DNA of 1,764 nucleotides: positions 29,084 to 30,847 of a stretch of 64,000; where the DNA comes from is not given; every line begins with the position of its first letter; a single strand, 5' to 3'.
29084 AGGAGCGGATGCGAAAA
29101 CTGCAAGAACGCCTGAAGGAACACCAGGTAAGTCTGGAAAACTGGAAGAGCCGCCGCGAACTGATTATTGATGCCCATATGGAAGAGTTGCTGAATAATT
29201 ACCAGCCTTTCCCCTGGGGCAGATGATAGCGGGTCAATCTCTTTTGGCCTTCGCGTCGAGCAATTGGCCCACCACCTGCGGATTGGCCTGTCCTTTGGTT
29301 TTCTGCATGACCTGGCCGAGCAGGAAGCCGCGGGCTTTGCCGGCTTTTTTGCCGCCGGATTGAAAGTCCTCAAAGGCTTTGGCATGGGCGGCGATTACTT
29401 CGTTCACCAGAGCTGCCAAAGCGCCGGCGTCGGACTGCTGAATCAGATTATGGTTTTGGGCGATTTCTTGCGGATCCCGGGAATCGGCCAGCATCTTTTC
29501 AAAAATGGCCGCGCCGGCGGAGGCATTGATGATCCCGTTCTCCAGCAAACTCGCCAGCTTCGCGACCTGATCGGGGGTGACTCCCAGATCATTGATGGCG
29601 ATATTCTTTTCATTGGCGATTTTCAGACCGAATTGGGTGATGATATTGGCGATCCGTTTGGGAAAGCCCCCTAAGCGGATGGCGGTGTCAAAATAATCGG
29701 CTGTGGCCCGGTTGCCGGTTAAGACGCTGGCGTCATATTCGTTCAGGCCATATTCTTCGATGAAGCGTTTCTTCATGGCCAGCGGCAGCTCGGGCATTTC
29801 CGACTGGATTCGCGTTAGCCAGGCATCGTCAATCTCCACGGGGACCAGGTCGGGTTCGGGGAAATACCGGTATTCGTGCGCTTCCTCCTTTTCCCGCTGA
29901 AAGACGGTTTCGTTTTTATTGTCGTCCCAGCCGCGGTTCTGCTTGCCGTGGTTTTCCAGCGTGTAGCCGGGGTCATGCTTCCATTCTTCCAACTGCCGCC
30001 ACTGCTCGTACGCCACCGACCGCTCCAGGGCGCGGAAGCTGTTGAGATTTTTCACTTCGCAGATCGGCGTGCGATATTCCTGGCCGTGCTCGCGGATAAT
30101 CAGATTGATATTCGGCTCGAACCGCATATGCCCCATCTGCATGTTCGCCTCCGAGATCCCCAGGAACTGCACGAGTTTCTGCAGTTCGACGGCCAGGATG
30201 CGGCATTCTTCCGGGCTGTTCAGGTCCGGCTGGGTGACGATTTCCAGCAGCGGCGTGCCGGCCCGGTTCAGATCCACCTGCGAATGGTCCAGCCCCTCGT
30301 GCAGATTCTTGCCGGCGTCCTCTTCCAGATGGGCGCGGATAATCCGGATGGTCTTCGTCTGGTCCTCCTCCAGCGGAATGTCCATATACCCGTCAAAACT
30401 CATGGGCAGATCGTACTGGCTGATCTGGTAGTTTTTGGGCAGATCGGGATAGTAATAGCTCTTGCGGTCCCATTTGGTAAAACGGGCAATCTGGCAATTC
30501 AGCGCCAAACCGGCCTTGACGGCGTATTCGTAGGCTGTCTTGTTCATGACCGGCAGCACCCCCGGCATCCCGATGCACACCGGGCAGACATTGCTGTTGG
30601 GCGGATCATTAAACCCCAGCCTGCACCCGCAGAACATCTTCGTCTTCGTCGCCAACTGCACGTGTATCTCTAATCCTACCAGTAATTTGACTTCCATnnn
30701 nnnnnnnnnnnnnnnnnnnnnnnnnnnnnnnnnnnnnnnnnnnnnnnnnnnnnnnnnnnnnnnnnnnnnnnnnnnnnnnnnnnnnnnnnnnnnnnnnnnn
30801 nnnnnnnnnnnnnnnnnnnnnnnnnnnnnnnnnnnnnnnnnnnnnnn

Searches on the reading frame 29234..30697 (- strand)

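Call 68: search_protein_families(library=pfam, proteins=[window:29234-30697:-], max_evalue=0.0001)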
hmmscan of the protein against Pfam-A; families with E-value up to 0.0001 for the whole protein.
window:29234-30697:- (487 aa): 2 families
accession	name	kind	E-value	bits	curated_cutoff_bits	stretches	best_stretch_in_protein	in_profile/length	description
PF02934.20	GatB_N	-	1.7e-105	352.6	23.4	1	6-294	2-276/277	GatB/GatE catalytic domain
PF02637.23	GatB_Yqey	-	1e-37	129.7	27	1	334-482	1-146/148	GatB domain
